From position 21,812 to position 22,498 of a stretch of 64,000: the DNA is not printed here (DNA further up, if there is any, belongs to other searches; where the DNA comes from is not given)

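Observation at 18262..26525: Five paralogous copies of an unrecognised helical domain scattered among two-component and chemotaxis-like genes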

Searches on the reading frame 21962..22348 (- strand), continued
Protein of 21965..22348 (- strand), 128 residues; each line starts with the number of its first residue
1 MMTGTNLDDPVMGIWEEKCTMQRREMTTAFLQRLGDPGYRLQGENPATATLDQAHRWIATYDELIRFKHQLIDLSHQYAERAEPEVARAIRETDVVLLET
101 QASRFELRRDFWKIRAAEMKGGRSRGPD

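Call 67: search_protein_families(library=pfam, max_evalue=0.0001, proteins=[L045:1042-3393:+, L045:4316-5017:-, L045:5141-5434:+, L045:6118-6615:-, L074:3525-3809:-, L074:4325-5077:-, L074:5131-5412:+, L068:649-3903:-, L068:4323-4832:+, L068:4886-5467:+])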
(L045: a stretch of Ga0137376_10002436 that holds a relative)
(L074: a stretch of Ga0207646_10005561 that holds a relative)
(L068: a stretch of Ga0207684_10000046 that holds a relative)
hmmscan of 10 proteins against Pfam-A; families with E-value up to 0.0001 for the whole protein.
L045:1042-3393:+ (783 aa): 2 families
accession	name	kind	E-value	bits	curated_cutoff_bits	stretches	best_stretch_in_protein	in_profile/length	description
PF02687.27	FtsX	-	1.5e-28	99.7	25.5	2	658-773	2-117/120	FtsX-like permease C-terminal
PF12704.14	MacB_PCD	-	1.7e-18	68.1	27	2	424-613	2-197/207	MacB-like periplasmic core domain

L045:4316-5017:- (233 aa): 2 families
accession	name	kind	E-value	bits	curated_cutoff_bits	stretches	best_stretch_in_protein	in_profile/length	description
PF02518.31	HATPase_c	-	4.3e-18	66.2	26.4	1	128-229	2-108/111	Histidine kinase-, DNA gyrase B-, and HSP90-like ATPase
PF00512.31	HisKA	-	4.4e-05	23.9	26.9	1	18-69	7-55/66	His Kinase A (phospho-acceptor) domain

L045:5141-5434:+ (97 aa): 1 family
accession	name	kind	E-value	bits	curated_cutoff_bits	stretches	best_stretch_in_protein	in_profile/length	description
PF00512.31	HisKA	-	2.2e-11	44.1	26.9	1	15-69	9-62/66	His Kinase A (phospho-acceptor) domain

L045:6118-6615:- (165 aa): 0 families

L074:3525-3809:- (94 aa): 0 families

L074:4325-5077:- (250 aa): 3 families
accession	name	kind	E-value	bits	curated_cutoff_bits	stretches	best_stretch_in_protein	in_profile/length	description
PF02518.31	HATPase_c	-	5e-19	69.2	26.4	1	145-247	2-109/111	Histidine kinase-, DNA gyrase B-, and HSP90-like ATPase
PF00512.31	HisKA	-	9.1e-07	29.3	26.9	1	35-96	8-66/66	His Kinase A (phospho-acceptor) domain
PF13581.12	HATPase_c_2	-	1.2e-05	25.7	27.4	1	149-227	32-112/127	Histidine kinase-like ATPase domain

L074:5131-5412:+ (93 aa): 1 family
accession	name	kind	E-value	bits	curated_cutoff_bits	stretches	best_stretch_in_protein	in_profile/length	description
PF00512.31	HisKA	-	2.4e-11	43.9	26.9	1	18-73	6-60/66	His Kinase A (phospho-acceptor) domain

L068:649-3903:- (1084 aa): 8 families
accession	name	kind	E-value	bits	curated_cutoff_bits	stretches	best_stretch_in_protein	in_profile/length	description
PF00580.27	UvrD-helicase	-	2e-51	175.7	23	1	8-263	10-265/271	UvrD/REP helicase N-terminal domain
PF13361.12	UvrD_C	-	4.1e-36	125.6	25.6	2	606-698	282-348/350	UvrD-like helicase C-terminal domain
PF12705.13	PDDEXK_1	-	6e-34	118.5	22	1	793-1077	1-247/247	PD-(D/E)XK nuclease superfamily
PF13245.12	AAA_19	-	1.3e-18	67.9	25.1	1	13-254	13-134/134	AAA domain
PF13538.12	UvrD_C_2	-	5.7e-10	39.3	27.4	0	614-631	4-21/52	UvrD-like helicase C-terminal domain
PF01443.25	Viral_helicase1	-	1e-05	25.9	21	0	207-282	58-132/228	Viral superfamily 1 RNA helicase core domain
PF13401.12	AAA_22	-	1.3e-05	26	27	0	16-118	10-96/130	AAA domain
PF13604.12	AAA_30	-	6.7e-05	23.1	27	0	16-65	23-68/191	AAA domain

L068:4323-4832:+ (169 aa): 1 family
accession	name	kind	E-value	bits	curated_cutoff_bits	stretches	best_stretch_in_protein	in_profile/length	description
PF00596.27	Aldolase_II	-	9.3e-44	149.9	22.2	1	3-160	18-183/183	Class II Aldolase and Adducin N-terminal domain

L068:4886-5467:+ (193 aa): 1 family
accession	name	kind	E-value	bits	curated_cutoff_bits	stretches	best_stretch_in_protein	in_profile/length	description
PF02517.21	Rce1-like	-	1.8e-07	31.7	22.4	1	89-171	11-88/93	Type II CAAX prenyl endopeptidase Rce1-like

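Call 68: search_protein_families(library=pfam, max_evalue=0.0001, proteins=[L059:2759-3742:-, L059:1-2762:-, L059:4267-5460:+, L059:5441-6166:+, L062:3214-3930:+, L062:4279-5058:-, L062:5077-5838:+, L061:2346-3932:+, L061:4305-4811:-, L061:1135-2367:-])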
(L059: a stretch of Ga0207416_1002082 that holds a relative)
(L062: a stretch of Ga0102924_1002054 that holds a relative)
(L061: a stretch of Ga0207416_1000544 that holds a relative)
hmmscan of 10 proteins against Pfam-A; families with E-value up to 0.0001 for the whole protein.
L059:2759-3742:- (327 aa): 1 family
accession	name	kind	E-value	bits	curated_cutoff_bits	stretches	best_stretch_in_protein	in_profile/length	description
PF03575.23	Peptidase_S51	-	2.7e-23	83.2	23.9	1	25-224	4-203/206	Peptidase family S51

L059:1-2762:- (920 aa): 9 families
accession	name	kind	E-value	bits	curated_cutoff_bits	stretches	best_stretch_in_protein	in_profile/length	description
PF18921.5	Cyanophycin_syn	-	7.7e-38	129.4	27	1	52-165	2-115/115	Cyanophycin synthase-like N-terminal domain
PF08245.18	Mur_ligase_M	-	7.2e-24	85.3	24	1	517-733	1-200/200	Mur ligase middle domain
PF02875.26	Mur_ligase_C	-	1.6e-17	65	28.4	1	759-895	1-124/127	Mur ligase, glutamate ligase domain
PF08443.16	RimK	-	8.5e-11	42.2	21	1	242-348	1-106/188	RimK-like ATP-grasp domain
PF13549.11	ATP-grasp_5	-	9.6e-09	35.4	27.6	1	248-317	15-89/221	ATP-grasp domain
PF02786.22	CPSase_L_D2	-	1.1e-08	35.3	19.8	1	244-329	1-91/211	Carbamoyl-phosphate synthase L chain, ATP binding domain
PF02222.28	ATP-grasp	-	8.4e-06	26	27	1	251-328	2-77/179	ATP-grasp domain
PF07478.18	Dala_Dala_lig_C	-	1.7e-05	24.9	24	0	254-343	4-97/204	D-ala D-ala ligase C-terminus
PF02655.19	ATP-grasp_3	-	2.6e-05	24.8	23.2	0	242-476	1-154/160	ATP-grasp domain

L059:4267-5460:+ (397 aa): 2 families
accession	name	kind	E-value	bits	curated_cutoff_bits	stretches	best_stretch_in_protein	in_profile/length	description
PF02518.31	HATPase_c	-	4.7e-28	98.3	26.4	1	285-393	2-110/111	Histidine kinase-, DNA gyrase B-, and HSP90-like ATPase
PF00512.31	HisKA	-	4.5e-06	27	26.9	1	170-237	1-65/66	His Kinase A (phospho-acceptor) domain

L059:5441-6166:+ (241 aa): 1 family
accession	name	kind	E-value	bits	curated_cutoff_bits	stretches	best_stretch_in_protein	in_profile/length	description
PF03167.25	UDG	-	4.3e-36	124.5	24.3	1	39-198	1-140/141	Uracil DNA glycosylase superfamily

L062:3214-3930:+ (238 aa): 2 families
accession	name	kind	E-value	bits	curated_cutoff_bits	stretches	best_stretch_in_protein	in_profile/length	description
PF00072.30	Response_reg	-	2e-22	79.9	30.2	1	4-113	1-110/111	Response regulator receiver domain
PF00486.34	Trans_reg_C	-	9.1e-22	77.4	26.2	1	153-227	3-77/77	Transcriptional regulatory protein, C terminal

L062:4279-5058:- (259 aa): 2 families
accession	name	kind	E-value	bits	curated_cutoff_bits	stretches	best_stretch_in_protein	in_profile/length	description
PF02518.31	HATPase_c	-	1.1e-15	58.5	26.4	1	149-251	2-109/111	Histidine kinase-, DNA gyrase B-, and HSP90-like ATPase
PF00512.31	HisKA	-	6.3e-07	29.8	26.9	1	38-99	5-63/66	His Kinase A (phospho-acceptor) domain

L062:5077-5838:+ (253 aa): 2 families
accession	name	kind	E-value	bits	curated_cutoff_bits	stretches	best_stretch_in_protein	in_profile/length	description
PF00486.34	Trans_reg_C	-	1.5e-09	38.2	26.2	1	174-245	3-77/77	Transcriptional regulatory protein, C terminal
PF00072.30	Response_reg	-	7e-08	33.1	30.2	1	30-135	2-110/111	Response regulator receiver domain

L061:2346-3932:+ (528 aa): 3 families
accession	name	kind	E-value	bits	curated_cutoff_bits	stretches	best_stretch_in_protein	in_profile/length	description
PF01039.27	Carboxyl_trans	-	1.5e-152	509.1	22.3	1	47-526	3-493/493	Carboxyl transferase domain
PF03255.19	ACCA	-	1.9e-12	47.5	23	2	86-206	105-219/310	Acetyl co-enzyme A carboxylase carboxyltransferase-like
PF06833.16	MdcE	-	5.5e-05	23.4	32.7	0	366-460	28-121/196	Malonate decarboxylase gamma subunit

L061:4305-4811:- (168 aa): 1 family
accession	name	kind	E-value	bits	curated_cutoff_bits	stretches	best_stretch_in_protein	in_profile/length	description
PF07452.17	CHRD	-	3.3e-27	96.1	24.1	1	44-164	1-117/117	CHRD domain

L061:1135-2367:- (410 aa): 3 families
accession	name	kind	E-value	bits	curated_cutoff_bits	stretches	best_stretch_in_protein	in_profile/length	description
PF00108.29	Thiolase_N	-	6.7e-93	311.3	26.4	1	21-278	1-259/260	Thiolase, N-terminal domain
PF02803.24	Thiolase_C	-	6.2e-40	136.1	27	1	287-407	2-122/123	Thiolase, C-terminal domain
PF00109.32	ketoacyl-synt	-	1.5e-05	25.2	20.8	1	98-136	167-205/252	Beta-ketoacyl synthase, N-terminal domain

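Call 69: search_protein_families(library=pfam, max_evalue=0.0001, proteins=[L039:724-1623:-, L039:2708-4303:+, L031:860-1738:-, L031:2312-3133:-, L052:1488-2321:-, L053:592-1446:+, L053:1956-2972:-, L097:1-873:-, L097:1280-2401:-, L049:1-1152:-])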
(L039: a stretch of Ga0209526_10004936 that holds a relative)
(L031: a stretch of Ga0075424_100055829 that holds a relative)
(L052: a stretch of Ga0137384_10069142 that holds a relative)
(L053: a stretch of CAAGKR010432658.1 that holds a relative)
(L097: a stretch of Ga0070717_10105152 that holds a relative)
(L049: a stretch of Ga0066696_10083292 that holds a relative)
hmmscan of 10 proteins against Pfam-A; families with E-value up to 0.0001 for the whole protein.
L039:724-1623:- (299 aa): 3 families
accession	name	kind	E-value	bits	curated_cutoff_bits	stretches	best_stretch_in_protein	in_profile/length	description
PF02518.31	HATPase_c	-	3.8e-31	108.2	26.4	1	184-295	1-110/111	Histidine kinase-, DNA gyrase B-, and HSP90-like ATPase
PF00512.31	HisKA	-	2.2e-10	40.9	26.9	1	74-139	4-66/66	His Kinase A (phospho-acceptor) domain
PF13581.12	HATPase_c_2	-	7.3e-07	29.7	27.4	1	183-272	26-112/127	Histidine kinase-like ATPase domain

L039:2708-4303:+ (531 aa): 3 families
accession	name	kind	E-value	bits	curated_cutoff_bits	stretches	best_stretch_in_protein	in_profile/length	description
PF01274.28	MS_TIM-barrel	-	3.8e-109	363.9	26.4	1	159-403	2-247/248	Malate synthase, TIM barrel domain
PF20659.2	MS_C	-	1.2e-38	132.7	23.1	1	411-530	2-118/118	Malate synthase, C-terminal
PF20656.2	MS_N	-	1.7e-17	63.1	23.5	1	5-67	1-63/64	Malate synthase, N-terminal domain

L031:860-1738:- (292 aa): 3 families
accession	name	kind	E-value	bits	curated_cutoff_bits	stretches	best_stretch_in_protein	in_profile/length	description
PF02518.31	HATPase_c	-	3.1e-26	92.4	26.4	1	182-291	3-110/111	Histidine kinase-, DNA gyrase B-, and HSP90-like ATPase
PF00512.31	HisKA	-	2.6e-10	40.6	26.9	1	68-134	2-65/66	His Kinase A (phospho-acceptor) domain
PF13581.12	HATPase_c_2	-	8e-07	29.5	27.4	1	184-267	31-111/127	Histidine kinase-like ATPase domain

L031:2312-3133:- (273 aa): 1 family
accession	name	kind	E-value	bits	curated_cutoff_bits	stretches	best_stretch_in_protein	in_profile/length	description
PF10502.14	Peptidase_S26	-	2.1e-36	125.8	22.9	1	112-267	5-167/168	Signal peptidase, peptidase S26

L052:1488-2321:- (277 aa): 2 families
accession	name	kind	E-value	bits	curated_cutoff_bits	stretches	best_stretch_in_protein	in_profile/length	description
PF02518.31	HATPase_c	-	1.9e-26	93.1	26.4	1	166-276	1-109/111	Histidine kinase-, DNA gyrase B-, and HSP90-like ATPase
PF00512.31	HisKA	-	2.7e-10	40.6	26.9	1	54-120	2-65/66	His Kinase A (phospho-acceptor) domain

L053:592-1446:+ (284 aa): 4 families
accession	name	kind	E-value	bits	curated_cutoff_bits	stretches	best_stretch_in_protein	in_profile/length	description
PF00355.32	Rieske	-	1.8e-18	66.6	20.3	1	182-268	2-87/88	Rieske [2Fe-2S] domain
PF22543.2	Rieske_4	-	1.3e-10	42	28.4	1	185-255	3-76/119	Soluble Rieske-type ferredoxin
PF13806.12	Rieske_2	-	2e-10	41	27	1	181-280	1-104/104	Rieske-like [2Fe-2S] domain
PF09990.14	DUF2231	-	3.8e-09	37.2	26.4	1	46-171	1-138/139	Predicted membrane protein (DUF2231)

L053:1956-2972:- (338 aa): 5 families
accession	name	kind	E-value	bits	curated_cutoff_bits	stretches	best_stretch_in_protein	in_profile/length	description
PF00106.31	adh_short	-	2e-40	138.8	26.6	1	88-271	3-187/195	short chain dehydrogenase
PF13561.12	adh_short_C2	-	9.1e-25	88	27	1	92-272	1-182/236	Enoyl-(Acyl carrier protein) reductase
PF08659.16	KR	-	3.9e-08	33.9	22.6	1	89-262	4-174/180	KR domain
PF01370.27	Epimerase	-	6e-06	26.3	20.9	1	88-250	1-159/240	NAD dependent epimerase/dehydratase family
PF13460.12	NAD_binding_10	-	9.4e-05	22.8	27.2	0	92-132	1-42/184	NAD(P)H-binding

L097:1-873:- (291 aa): 1 family
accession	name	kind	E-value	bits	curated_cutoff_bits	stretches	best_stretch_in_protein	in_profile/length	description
PF00144.29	Beta-lactamase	-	6.3e-50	170.6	27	1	18-273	4-232/329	Beta-lactamase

L097:1280-2401:- (373 aa): 4 families
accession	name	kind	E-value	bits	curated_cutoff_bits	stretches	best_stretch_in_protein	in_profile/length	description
PF02518.31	HATPase_c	-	1.3e-25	90.4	26.4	1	264-371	2-110/111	Histidine kinase-, DNA gyrase B-, and HSP90-like ATPase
PF00672.30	HAMP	-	3.7e-12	46.8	25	1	99-150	2-52/53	HAMP domain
PF00512.31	HisKA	-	3.8e-12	46.5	26.9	1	156-218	2-62/66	His Kinase A (phospho-acceptor) domain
PF13581.12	HATPase_c_2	-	5.1e-06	27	27.4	1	275-345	39-109/127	Histidine kinase-like ATPase domain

L049:1-1152:- (384 aa): 0 families

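Call 75: find_encoding_contigs(protein=P0264, flank=5000, max_places=3)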
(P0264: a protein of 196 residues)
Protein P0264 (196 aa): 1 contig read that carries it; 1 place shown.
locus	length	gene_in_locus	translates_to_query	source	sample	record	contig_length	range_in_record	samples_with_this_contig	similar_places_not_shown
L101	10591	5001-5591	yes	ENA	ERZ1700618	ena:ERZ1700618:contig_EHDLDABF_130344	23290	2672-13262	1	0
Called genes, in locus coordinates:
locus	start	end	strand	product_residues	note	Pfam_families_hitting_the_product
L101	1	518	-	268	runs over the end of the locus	PF00437:T2SSE (weak)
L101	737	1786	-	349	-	PF01656:CbiA, PF13614:AAA_31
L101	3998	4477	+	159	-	PF01863:YgjP-like, PF10263:SprT-like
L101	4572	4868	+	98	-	-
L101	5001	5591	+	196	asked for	PF00486:Trans_reg_C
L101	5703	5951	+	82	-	-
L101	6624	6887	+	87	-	PF00486:Trans_reg_C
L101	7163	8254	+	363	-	PF03814:KdpA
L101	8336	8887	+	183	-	PF03814:KdpA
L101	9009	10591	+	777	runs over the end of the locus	PF00122:E1-E2_ATPase, PF00702:Hydrolase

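Call 76: find_encoding_contigs(protein=P0195, flank=4000, max_places=2)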
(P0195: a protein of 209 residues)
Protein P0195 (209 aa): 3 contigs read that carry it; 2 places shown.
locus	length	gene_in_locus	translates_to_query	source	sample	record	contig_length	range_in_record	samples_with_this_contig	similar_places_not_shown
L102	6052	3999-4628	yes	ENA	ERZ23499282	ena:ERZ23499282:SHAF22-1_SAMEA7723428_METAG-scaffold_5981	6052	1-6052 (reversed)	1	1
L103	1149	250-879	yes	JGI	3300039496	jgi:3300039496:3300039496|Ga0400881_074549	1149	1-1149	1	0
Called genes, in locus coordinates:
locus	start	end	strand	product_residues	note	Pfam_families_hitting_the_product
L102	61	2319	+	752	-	PF00989:PAS, PF08448:PAS_4, PF00990:GGDEF, PF00563:EAL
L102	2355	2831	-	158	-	-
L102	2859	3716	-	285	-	-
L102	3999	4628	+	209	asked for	-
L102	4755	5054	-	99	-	-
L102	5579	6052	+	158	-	?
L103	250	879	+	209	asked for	-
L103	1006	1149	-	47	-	?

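Call 83: find_encoding_contigs(protein=P0241, flank=3000, max_places=2)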
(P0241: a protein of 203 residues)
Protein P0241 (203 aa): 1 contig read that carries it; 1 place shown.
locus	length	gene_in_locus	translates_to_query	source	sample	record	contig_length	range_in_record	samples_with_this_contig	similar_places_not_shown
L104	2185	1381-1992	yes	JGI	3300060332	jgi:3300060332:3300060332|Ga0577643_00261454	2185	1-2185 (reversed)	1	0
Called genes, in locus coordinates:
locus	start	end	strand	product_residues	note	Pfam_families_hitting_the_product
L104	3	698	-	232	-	?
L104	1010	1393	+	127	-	PF00072:Response_reg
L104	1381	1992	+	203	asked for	PF00486:Trans_reg_C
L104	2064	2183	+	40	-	?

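Call 84: find_encoding_contigs(protein=P0333, flank=3000, max_places=2)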
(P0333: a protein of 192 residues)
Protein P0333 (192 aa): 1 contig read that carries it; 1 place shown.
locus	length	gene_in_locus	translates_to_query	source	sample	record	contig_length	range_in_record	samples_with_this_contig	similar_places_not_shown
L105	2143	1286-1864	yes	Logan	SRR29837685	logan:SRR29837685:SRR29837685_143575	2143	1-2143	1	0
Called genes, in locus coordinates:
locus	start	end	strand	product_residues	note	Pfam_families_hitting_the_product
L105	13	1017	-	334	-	PF11258:DUF3048, PF17479:DUF3048_C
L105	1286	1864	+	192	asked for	PF00486:Trans_reg_C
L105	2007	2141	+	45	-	?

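Call 93: search_solved_structures(query=A3, max_evalue=10, show_alignments=0)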
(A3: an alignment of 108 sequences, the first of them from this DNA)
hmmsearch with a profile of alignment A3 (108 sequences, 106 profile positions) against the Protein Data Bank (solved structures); distinct sequences matched with E-value up to 10: 3.
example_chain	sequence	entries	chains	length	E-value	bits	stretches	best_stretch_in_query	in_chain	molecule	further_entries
1use_A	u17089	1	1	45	0.28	14.8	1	42-68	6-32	VASODILATOR-STIMULATED PHOSPHOPROTEIN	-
1usd_A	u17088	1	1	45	0.56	13.9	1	42-68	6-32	VASODILATOR-STIMULATED PHOSPHOPROTEIN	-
36hb_C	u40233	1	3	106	4.4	11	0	44-80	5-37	CAM1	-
